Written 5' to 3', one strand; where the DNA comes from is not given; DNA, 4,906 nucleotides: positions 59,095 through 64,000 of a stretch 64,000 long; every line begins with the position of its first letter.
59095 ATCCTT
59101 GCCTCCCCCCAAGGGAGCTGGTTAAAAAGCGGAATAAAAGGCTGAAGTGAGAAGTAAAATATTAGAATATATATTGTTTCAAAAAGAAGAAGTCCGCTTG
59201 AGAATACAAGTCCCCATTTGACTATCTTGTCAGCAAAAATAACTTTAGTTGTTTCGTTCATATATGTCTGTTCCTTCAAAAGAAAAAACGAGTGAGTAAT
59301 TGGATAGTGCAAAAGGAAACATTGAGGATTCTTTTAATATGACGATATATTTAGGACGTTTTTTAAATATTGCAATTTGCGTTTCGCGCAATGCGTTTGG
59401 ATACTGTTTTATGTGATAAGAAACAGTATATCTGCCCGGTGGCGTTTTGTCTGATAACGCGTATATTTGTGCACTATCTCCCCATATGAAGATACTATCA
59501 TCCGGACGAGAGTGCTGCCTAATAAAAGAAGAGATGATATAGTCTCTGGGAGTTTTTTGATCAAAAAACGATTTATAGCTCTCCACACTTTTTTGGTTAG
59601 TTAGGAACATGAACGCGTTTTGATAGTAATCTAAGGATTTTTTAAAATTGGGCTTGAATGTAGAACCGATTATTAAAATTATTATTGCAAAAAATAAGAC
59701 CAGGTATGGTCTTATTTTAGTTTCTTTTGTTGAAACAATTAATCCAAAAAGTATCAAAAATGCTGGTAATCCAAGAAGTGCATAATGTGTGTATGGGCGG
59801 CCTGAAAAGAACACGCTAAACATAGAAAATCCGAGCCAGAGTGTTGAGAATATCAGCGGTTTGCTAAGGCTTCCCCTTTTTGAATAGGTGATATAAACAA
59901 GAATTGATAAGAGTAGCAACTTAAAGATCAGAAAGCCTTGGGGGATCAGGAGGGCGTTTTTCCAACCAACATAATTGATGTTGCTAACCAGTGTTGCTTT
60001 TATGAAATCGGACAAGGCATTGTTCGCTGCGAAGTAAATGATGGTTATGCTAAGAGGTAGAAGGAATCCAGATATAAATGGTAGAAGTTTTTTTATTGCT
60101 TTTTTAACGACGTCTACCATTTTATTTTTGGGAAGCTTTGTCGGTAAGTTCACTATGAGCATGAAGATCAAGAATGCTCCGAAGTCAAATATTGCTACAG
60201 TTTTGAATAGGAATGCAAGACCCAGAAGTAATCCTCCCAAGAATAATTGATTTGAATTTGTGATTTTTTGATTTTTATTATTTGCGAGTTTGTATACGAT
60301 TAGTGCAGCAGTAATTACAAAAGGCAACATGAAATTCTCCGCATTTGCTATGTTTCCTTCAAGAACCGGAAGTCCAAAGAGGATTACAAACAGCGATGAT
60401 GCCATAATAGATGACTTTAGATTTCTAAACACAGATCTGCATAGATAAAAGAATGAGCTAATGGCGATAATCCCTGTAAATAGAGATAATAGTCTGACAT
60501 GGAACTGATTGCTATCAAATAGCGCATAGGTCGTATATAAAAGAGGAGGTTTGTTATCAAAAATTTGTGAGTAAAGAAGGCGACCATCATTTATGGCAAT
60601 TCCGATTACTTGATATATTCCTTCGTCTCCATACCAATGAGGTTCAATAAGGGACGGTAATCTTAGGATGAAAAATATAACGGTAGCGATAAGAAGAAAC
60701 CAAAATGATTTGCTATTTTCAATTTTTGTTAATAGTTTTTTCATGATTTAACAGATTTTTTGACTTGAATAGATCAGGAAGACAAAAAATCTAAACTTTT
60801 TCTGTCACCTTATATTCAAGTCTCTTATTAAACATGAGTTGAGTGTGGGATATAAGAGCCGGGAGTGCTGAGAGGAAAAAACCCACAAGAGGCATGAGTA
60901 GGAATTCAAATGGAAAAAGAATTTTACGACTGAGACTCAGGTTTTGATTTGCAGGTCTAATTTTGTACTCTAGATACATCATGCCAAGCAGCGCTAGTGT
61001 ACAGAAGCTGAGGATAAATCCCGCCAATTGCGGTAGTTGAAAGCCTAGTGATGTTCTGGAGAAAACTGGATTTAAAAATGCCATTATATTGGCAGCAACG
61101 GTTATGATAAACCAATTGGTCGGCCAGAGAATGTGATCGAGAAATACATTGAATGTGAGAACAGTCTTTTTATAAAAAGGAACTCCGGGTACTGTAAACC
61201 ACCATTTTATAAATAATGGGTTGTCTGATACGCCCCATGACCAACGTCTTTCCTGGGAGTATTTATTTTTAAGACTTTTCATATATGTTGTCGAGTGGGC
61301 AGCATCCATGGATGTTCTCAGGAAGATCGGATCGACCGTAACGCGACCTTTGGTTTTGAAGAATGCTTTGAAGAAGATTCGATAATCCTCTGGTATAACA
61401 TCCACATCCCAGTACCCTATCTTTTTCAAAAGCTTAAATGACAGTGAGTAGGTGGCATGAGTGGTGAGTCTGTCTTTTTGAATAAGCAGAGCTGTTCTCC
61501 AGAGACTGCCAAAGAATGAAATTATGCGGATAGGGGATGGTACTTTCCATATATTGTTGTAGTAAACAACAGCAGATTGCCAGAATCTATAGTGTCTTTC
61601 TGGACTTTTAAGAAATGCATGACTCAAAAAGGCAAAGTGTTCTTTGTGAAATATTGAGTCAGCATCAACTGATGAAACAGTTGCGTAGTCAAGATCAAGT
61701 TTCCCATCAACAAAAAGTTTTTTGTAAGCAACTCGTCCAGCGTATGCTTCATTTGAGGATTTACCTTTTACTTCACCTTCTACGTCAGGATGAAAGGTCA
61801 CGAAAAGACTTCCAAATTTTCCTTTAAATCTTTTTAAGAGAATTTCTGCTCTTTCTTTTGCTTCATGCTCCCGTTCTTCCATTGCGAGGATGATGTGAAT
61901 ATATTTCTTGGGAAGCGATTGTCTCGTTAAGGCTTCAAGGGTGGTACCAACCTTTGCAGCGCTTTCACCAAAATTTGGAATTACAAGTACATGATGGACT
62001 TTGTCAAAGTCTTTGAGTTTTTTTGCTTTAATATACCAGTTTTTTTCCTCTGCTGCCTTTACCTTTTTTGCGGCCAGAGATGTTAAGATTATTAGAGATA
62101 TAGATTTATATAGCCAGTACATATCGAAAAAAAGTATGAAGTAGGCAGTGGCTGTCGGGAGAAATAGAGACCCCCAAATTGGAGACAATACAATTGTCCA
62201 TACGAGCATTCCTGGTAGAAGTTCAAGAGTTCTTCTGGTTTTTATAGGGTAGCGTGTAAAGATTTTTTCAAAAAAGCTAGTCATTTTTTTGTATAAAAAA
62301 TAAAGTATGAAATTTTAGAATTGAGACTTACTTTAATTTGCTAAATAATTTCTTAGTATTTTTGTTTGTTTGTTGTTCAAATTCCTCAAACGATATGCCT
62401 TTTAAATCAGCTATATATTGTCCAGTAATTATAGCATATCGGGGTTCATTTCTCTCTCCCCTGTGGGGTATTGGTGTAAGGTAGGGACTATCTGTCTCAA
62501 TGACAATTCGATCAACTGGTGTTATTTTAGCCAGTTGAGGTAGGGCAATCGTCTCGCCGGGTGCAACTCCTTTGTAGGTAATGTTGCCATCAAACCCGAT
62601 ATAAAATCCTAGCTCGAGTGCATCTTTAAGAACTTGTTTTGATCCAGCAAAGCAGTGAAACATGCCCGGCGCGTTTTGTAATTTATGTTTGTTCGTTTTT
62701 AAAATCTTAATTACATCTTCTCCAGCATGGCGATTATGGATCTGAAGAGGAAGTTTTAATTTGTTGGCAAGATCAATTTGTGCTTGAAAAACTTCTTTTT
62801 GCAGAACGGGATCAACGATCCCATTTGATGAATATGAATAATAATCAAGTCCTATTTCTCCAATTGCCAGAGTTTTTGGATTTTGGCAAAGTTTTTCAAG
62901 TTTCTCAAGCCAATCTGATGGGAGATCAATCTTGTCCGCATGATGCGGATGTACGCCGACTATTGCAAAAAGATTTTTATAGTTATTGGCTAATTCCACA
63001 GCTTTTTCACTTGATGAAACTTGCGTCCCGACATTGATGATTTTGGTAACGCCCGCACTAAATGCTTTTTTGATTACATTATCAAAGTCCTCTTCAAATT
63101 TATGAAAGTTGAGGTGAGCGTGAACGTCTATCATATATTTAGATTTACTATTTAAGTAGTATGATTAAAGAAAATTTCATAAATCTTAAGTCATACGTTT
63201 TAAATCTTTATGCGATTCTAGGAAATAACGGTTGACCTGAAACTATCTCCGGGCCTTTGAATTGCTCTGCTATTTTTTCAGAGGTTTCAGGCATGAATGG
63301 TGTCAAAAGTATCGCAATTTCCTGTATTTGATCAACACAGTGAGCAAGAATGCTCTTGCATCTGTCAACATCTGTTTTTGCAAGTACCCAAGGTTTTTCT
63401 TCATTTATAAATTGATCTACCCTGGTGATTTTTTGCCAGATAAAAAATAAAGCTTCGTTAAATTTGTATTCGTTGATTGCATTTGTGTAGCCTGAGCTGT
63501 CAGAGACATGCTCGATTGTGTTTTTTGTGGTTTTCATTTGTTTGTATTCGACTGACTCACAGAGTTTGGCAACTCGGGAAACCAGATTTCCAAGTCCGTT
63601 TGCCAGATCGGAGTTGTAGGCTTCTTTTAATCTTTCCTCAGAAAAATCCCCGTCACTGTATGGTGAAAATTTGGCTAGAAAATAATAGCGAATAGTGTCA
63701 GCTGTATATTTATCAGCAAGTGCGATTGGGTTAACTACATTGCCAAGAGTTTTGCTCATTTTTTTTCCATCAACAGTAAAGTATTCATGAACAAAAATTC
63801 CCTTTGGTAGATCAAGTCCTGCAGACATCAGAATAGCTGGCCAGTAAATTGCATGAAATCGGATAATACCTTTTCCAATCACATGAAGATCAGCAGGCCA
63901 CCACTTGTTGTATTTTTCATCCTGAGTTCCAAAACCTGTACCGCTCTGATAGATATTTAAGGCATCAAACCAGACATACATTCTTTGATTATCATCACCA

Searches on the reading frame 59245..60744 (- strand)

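Call 60: search_protein_families(library=pfam, proteins=[window:59245-60744:-], max_evalue=0.001)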
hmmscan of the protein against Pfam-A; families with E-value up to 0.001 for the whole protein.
window:59245-60744:- (499 aa): 1 family
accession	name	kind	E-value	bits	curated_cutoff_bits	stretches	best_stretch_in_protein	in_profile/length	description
PF13231.12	PMT_2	-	4.4e-08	33.9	26.1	1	72-203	13-137/160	Dolichyl-phosphate-mannose-protein mannosyltransferase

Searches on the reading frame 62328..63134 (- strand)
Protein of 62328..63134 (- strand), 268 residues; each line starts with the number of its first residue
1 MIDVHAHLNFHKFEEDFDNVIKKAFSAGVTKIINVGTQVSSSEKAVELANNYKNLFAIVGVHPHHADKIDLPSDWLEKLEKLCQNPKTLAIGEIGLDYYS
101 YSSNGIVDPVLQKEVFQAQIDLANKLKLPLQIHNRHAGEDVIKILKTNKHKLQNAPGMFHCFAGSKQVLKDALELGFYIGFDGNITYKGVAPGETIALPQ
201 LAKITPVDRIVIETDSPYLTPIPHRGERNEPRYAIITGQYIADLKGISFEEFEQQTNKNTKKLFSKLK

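Call 60: search_protein_families(library=pfam, proteins=[window:62328-63134:-], max_evalue=0.001)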
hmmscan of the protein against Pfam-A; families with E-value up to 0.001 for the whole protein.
window:62328-63134:- (268 aa): 1 family
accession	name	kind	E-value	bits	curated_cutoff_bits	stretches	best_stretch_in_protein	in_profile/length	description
PF01026.27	TatD_DNase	-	1.1e-80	271.1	27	1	2-265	1-253/253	TatD related DNase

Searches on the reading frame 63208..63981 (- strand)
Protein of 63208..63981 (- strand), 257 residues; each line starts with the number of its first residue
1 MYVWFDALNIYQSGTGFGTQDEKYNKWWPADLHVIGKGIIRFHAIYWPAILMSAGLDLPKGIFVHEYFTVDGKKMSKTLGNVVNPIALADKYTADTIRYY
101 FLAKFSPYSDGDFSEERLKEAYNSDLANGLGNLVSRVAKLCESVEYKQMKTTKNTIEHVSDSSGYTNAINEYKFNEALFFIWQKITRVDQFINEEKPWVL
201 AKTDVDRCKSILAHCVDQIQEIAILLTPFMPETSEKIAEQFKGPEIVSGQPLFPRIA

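Call 60: search_protein_families(library=pfam, proteins=[window:63208-63981:-], max_evalue=0.001)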
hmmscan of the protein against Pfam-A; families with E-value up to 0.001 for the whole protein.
window:63208-63981:- (257 aa): 5 families
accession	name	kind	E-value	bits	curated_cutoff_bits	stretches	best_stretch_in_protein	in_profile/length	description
PF09334.17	tRNA-synt_1g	-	4.7e-42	144.6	20.1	1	1-137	245-390/391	tRNA synthetases class I (M)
PF00133.28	tRNA-synt_1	-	1.4e-11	44.3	22.7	1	3-104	301-404/414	tRNA synthetases class I (I, L, M and V)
PF08264.19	Anticodon_1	-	4.9e-07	30.2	25.1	1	165-254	15-105/148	Anticodon-binding domain of tRNA ligase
PF19303.5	Anticodon_3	-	5.9e-07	29.9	23.5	1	156-242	19-102/152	Anticodon binding domain of methionyl tRNA ligase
PF01406.26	tRNA-synt_1e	-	7e-07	29.3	27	1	63-122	241-300/301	tRNA synthetases class I (C) catalytic domain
